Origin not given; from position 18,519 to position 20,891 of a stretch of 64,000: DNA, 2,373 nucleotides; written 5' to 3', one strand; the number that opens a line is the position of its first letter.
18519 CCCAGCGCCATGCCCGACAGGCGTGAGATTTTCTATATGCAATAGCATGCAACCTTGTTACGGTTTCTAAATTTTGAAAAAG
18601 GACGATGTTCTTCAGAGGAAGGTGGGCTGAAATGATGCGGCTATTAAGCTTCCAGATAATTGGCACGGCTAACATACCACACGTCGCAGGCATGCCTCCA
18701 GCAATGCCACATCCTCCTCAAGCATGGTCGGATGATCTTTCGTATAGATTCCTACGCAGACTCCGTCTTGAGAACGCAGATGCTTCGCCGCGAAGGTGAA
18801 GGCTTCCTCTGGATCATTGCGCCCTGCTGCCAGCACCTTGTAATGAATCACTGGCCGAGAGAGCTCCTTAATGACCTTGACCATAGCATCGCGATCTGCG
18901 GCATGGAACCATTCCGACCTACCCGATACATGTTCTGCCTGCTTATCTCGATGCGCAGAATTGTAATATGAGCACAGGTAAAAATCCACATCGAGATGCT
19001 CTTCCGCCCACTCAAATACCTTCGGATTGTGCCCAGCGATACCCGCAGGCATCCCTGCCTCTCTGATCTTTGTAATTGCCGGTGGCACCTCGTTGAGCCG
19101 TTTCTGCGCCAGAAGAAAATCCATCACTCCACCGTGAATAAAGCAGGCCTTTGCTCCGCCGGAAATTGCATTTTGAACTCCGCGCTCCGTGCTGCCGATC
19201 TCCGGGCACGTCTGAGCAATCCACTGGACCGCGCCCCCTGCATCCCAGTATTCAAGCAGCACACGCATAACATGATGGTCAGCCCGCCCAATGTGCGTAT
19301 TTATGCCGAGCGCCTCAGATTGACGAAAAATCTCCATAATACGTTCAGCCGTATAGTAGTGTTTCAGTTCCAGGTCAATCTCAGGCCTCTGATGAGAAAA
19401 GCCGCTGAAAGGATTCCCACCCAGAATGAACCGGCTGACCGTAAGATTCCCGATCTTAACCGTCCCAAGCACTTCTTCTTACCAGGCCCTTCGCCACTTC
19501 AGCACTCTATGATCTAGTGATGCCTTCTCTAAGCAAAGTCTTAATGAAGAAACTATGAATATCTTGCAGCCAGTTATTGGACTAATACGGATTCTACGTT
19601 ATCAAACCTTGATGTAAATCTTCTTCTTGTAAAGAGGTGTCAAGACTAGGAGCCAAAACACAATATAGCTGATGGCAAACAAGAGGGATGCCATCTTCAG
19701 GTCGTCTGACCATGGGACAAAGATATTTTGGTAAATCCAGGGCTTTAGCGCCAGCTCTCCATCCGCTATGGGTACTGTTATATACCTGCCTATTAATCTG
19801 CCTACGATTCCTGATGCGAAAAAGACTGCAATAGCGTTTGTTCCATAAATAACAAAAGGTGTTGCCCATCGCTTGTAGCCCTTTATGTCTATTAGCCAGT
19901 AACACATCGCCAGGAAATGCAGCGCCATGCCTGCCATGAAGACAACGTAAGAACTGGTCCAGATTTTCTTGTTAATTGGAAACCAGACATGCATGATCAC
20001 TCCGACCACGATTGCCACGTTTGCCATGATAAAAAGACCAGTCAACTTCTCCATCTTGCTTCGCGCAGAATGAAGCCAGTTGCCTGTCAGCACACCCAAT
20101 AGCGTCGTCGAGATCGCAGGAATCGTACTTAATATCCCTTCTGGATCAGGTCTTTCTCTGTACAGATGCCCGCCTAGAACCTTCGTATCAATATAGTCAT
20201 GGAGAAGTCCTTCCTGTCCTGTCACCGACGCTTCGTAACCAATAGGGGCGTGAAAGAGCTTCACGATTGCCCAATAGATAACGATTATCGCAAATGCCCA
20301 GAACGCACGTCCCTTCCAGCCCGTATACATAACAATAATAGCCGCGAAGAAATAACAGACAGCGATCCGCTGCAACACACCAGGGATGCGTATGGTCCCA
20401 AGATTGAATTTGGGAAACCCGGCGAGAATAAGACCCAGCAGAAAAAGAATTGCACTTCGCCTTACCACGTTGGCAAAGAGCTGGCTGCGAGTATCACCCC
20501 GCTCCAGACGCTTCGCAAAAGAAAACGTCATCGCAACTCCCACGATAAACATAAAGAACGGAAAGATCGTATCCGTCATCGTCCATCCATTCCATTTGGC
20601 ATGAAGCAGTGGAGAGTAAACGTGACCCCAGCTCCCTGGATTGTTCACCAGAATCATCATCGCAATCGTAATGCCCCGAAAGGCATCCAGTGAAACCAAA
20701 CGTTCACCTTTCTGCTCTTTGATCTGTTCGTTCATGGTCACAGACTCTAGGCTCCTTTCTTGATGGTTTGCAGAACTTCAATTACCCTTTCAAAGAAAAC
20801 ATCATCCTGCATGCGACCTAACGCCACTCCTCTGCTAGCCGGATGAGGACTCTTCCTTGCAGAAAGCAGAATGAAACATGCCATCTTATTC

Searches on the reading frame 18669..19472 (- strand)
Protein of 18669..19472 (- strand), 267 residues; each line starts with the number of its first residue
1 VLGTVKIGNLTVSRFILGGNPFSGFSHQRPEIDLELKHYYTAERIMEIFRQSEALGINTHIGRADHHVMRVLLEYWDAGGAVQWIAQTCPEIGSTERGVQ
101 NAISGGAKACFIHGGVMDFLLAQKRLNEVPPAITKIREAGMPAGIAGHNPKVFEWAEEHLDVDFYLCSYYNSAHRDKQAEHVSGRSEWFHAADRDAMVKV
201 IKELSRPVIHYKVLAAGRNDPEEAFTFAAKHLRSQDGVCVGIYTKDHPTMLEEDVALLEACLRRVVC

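Call 11: search_protein_families(library=pfam, proteins=[window:18669-19472:-], max_evalue=0.001)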
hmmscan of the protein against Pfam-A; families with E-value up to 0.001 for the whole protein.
window:18669-19472:- (267 aa): 0 families

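Call 53: search_protein_families(library=pfam, proteins=[window:18669-19472:-], max_evalue=1)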
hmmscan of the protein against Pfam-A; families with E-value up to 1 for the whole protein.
window:18669-19472:- (267 aa): 1 family
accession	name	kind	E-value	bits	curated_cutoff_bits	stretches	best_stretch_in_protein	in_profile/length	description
PF11758.13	Bacteriocin_IIi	-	0.098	12.9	25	1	72-92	28-48/51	Aureocin-like type II bacteriocin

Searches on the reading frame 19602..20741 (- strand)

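Call 11: search_protein_families(library=pfam, proteins=[window:19602-20741:-], max_evalue=0.001)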
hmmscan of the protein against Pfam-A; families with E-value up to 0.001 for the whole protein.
window:19602-20741:- (379 aa): 1 family
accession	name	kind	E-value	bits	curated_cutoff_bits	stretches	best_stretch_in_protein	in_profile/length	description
PF06423.18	GWT1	-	0.00043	19.8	29.6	0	201-286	278-364/437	GWT1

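Call 53: search_protein_families(library=pfam, proteins=[window:19602-20741:-], max_evalue=1)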
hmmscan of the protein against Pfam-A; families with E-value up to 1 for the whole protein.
window:19602-20741:- (379 aa): 1 family
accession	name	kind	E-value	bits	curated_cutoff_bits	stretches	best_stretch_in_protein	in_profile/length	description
PF06423.18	GWT1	-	0.00043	19.8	29.6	1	201-286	278-364/437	GWT1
